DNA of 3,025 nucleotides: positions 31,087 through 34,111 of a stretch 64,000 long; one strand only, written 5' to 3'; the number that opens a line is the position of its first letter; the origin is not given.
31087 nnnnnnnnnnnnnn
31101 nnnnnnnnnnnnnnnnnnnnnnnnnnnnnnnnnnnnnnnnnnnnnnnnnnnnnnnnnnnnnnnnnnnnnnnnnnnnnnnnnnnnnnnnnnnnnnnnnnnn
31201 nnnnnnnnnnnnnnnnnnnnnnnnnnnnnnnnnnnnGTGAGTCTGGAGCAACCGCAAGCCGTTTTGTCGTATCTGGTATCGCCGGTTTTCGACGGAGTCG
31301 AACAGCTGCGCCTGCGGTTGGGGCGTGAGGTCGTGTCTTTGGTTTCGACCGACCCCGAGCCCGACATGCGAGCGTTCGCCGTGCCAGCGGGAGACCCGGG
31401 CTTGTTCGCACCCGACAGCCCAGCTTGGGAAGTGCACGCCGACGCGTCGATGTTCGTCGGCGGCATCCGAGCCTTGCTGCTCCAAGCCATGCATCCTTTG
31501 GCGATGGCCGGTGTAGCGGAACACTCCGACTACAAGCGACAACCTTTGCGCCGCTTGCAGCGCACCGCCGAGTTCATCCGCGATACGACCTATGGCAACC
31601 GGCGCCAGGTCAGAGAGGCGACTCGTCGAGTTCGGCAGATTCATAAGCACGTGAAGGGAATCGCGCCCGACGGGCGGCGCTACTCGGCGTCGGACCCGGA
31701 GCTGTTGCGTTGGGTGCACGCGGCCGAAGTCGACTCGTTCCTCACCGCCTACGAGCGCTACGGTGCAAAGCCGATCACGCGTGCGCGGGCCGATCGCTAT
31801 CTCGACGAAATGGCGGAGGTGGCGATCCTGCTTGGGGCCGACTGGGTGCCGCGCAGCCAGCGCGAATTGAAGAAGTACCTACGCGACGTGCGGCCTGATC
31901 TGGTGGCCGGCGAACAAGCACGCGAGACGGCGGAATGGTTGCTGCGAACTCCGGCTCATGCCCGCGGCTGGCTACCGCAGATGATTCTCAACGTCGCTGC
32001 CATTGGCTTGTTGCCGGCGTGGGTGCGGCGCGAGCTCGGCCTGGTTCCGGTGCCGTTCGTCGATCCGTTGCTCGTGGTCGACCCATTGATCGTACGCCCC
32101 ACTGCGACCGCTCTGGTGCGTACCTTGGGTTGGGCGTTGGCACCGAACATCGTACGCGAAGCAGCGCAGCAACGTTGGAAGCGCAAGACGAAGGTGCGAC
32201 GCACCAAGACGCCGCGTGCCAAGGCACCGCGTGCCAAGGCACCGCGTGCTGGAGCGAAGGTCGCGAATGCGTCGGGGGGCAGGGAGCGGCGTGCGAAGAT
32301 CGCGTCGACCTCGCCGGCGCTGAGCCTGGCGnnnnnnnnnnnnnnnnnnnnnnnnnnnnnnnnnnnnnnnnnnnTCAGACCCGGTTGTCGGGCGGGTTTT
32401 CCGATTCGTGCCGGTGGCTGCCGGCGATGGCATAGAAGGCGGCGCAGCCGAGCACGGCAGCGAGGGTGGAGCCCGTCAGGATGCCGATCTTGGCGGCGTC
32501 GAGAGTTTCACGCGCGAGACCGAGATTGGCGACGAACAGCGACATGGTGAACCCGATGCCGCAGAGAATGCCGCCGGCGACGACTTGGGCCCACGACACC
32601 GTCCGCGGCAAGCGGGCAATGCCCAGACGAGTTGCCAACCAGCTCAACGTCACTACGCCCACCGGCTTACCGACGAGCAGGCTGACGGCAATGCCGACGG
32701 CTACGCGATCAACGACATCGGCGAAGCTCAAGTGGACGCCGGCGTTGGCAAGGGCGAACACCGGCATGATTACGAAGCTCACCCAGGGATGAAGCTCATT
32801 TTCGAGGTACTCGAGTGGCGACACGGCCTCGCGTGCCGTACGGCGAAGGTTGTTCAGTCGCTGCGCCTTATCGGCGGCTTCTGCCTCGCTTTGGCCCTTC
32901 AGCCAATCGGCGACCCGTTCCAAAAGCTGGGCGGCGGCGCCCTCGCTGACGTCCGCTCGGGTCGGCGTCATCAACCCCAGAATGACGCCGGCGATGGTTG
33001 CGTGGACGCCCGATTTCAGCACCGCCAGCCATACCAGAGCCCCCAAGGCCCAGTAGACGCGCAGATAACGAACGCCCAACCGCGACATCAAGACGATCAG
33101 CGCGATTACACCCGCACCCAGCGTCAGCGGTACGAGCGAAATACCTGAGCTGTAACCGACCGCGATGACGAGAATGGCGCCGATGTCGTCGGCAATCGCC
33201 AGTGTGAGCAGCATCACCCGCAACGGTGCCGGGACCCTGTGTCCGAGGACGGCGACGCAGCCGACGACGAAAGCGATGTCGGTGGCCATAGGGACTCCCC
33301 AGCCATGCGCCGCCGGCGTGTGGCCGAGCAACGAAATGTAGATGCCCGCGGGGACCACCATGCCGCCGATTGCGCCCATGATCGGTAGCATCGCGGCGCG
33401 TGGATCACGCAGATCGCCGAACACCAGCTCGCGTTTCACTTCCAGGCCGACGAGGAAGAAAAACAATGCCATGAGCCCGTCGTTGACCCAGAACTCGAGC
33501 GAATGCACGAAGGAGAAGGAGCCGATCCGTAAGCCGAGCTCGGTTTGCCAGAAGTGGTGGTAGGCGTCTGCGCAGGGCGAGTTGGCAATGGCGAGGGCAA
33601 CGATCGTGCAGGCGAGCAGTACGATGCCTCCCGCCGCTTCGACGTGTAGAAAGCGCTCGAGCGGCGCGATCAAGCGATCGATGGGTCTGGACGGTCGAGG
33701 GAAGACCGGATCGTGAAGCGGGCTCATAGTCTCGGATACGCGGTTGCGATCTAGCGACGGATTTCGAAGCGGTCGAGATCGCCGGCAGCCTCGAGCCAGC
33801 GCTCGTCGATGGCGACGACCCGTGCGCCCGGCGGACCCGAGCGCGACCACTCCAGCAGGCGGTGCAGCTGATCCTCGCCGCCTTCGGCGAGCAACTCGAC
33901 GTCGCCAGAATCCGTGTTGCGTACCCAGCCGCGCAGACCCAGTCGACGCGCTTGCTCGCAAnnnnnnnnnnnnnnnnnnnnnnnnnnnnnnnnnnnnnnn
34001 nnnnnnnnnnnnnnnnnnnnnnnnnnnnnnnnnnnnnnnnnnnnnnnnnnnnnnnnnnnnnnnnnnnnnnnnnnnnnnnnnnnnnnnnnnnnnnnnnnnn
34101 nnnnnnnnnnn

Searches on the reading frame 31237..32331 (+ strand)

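Call 51: search_protein_families(library=pfam, max_evalue=0.0001, proteins=[window:31237-32331:+])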
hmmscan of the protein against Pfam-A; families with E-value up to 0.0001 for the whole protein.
window:31237-32331:+ (365 aa): 1 family
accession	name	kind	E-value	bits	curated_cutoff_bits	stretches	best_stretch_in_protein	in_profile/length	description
PF09995.15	MPAB_Lcp_cat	-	4e-63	214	23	1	64-270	1-213/231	ER-bound oxygenase mpaB/B'/Rubber oxygenase, catalytic domain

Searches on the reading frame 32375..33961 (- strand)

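Call 51: search_protein_families(library=pfam, max_evalue=0.0001, proteins=[window:32375-33961:-])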
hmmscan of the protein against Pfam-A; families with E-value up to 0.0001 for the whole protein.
window:32375-33961:- (528 aa): 1 family
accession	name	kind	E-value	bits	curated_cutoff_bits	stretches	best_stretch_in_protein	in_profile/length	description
PF06965.17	Na_H_antiport_1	-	6.9e-144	479.8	23.5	1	103-507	2-372/374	Na+/H+ antiporter 1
